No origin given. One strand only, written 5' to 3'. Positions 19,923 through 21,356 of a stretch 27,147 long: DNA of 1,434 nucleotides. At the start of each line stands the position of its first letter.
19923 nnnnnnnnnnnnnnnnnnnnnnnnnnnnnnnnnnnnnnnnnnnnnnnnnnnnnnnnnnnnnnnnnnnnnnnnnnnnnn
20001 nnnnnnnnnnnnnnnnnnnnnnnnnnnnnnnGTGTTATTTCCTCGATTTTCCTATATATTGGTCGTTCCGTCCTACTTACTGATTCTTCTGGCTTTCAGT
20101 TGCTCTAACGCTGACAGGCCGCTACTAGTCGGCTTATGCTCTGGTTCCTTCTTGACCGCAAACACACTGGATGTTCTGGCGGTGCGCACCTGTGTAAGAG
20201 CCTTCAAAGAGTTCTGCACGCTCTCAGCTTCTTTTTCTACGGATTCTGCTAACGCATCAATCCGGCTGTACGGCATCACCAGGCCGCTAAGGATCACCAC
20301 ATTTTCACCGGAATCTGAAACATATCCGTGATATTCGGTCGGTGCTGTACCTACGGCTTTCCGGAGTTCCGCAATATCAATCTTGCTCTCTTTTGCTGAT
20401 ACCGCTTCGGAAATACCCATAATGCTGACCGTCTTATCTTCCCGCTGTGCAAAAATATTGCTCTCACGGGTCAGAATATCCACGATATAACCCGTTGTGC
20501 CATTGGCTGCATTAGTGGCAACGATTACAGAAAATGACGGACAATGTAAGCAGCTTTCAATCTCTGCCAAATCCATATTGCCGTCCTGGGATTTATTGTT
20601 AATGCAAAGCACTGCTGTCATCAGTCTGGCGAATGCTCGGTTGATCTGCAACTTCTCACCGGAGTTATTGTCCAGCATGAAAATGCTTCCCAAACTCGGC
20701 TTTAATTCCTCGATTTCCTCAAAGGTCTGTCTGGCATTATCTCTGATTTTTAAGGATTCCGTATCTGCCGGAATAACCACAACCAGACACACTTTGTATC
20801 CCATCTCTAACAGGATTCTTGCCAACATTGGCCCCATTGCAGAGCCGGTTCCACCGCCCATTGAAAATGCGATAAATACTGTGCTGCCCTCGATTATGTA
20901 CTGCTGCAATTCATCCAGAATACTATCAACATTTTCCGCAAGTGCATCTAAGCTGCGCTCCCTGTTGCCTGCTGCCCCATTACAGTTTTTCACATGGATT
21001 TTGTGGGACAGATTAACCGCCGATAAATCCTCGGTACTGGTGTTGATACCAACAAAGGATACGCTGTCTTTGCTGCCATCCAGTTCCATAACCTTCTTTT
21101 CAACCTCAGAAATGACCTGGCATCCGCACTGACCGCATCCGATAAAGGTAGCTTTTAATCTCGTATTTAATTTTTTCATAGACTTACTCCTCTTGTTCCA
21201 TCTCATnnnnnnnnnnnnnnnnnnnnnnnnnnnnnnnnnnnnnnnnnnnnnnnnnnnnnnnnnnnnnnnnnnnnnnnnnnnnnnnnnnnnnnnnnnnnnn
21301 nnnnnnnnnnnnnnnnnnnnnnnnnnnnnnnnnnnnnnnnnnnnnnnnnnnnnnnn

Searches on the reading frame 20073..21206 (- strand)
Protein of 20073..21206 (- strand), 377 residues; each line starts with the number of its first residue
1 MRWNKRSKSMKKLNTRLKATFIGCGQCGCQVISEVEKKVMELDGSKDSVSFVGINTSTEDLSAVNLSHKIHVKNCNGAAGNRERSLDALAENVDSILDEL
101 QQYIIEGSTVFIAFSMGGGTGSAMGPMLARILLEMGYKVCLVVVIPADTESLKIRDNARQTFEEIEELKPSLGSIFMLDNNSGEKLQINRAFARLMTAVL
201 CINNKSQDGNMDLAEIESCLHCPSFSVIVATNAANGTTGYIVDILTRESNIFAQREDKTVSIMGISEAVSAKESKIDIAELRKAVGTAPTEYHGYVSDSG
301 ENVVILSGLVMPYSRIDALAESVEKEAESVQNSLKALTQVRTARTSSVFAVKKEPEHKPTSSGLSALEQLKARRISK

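Call 7: search_protein_families(library=pfam, proteins=[window:20073-21206:-], max_evalue=0.01)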
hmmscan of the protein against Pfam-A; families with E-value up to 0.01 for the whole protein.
window:20073-21206:- (377 aa): 3 families
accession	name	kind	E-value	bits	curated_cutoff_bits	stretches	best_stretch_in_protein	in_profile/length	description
PF00091.31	Tubulin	-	1.5e-21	78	33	1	20-182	3-184/190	Tubulin/FtsZ family, GTPase domain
PF13809.12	Tubulin_2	-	1.1e-07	31.9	27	2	76-126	115-180/356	Tubulin like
PF22046.2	FabMG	-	0.0039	16.4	27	1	53-122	95-165/431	Enoyl-acyl carrier protein reductase FabMG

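Call 25: search_protein_families(library=ncbifam, proteins=[window:20073-21206:-], max_evalue=0.01)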
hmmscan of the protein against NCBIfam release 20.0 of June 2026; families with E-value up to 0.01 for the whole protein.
window:20073-21206:- (377 aa): 1 family
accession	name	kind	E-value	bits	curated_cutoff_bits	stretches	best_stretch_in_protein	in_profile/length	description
TIGR00065.1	ftsZ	equivalog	1.6e-15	57.3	295.2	1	8-194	8-190/353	cell division protein FtsZ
